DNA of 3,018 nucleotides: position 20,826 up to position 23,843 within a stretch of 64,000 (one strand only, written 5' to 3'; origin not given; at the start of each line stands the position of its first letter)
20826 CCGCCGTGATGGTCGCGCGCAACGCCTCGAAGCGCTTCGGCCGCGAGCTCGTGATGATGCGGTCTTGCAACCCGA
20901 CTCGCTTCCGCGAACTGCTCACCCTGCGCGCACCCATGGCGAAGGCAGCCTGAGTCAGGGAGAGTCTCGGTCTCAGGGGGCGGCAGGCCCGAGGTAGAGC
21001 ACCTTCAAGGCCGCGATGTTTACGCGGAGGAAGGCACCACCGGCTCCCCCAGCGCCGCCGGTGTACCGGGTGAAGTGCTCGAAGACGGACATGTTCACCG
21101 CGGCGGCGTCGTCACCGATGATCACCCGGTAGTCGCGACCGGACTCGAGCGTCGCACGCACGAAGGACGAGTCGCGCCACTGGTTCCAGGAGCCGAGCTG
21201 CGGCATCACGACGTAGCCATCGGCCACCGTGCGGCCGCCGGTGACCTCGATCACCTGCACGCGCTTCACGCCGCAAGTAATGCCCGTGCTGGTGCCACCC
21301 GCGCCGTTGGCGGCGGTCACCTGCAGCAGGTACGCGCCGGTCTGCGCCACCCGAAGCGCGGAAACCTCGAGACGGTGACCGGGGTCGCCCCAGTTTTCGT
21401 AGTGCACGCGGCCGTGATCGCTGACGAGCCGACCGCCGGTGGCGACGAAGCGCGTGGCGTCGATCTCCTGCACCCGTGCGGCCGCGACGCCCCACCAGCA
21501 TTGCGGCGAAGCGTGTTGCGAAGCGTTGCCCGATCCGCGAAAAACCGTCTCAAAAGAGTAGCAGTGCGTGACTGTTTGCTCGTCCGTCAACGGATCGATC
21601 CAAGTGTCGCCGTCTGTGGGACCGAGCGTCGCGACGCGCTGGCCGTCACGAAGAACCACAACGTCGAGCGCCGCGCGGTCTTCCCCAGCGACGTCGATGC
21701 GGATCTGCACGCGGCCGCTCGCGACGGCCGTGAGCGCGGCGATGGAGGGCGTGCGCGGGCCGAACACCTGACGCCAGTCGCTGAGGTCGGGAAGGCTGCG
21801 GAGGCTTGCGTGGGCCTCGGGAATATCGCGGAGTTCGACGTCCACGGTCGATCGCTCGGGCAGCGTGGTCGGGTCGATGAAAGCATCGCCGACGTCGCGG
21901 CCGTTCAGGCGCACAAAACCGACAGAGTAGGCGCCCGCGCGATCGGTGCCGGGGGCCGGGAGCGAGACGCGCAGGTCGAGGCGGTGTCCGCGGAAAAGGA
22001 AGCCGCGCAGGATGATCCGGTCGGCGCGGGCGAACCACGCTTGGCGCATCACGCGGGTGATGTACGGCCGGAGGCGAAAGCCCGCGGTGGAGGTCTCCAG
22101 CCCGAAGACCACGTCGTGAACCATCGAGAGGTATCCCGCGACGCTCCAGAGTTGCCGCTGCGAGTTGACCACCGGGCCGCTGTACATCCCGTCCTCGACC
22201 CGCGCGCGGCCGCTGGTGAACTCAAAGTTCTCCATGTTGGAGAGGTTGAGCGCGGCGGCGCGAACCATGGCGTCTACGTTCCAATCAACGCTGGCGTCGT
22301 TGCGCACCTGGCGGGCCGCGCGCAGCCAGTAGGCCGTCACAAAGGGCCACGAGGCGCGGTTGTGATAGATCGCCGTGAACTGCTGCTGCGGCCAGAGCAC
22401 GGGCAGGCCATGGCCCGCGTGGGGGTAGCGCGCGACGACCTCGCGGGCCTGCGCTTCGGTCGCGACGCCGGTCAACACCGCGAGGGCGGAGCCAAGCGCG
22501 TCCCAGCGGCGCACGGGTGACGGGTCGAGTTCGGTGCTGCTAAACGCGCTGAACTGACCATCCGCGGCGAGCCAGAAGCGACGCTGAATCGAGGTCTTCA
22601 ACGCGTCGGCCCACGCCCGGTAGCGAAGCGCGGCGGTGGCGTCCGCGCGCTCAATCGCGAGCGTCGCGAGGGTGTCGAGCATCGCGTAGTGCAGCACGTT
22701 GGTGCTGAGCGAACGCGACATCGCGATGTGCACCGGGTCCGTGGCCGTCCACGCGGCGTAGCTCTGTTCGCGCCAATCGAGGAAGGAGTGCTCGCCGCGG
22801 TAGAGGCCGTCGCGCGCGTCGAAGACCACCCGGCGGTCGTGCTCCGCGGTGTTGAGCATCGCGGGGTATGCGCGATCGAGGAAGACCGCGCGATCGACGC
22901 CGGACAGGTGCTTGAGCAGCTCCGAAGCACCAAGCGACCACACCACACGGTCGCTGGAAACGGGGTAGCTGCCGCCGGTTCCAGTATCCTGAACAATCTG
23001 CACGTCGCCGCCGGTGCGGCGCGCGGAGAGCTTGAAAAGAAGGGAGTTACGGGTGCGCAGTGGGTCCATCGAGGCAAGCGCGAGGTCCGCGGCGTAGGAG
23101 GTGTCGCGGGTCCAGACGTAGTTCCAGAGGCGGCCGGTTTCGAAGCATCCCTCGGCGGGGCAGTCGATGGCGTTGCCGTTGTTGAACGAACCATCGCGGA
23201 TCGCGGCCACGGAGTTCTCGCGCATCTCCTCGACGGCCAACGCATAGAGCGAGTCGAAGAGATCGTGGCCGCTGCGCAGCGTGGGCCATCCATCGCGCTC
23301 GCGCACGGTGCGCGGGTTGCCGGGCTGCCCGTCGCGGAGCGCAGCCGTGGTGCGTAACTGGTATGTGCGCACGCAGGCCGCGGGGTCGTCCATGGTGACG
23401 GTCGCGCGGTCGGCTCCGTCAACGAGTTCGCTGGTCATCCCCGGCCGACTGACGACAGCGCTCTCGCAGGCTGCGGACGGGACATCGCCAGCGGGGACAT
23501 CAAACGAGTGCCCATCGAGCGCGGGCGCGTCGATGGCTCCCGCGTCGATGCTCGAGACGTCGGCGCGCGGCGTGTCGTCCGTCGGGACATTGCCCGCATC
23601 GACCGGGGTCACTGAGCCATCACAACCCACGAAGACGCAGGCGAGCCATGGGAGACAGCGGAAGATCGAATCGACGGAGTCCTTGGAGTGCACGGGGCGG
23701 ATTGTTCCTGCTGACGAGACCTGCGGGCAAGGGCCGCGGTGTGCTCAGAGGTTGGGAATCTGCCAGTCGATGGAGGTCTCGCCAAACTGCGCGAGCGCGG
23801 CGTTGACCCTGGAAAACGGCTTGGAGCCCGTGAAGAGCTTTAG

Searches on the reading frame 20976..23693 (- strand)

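Call 24: search_protein_families(library=pfam, proteins=[window:20976-23693:-], max_evalue=0.001)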
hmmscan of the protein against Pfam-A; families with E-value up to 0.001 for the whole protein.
window:20976-23693:- (906 aa): 3 families
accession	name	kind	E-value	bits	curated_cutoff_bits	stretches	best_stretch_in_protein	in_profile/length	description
PF22422.2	MGH1-like_GH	-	2.8e-05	24.3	27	1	193-482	4-330/356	Mannosylglycerate hydrolase MGH1-like glycoside hydrolase domain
PF17389.8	Bac_rhamnosid6H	-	3.1e-05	23.8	24.5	1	271-387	119-226/339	Bacterial alpha-L-rhamnosidase 6 hairpin glycosidase domain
PF06202.20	GDE_C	-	0.00019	20.9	21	0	441-520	288-364/367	Amylo-alpha-1,6-glucosidase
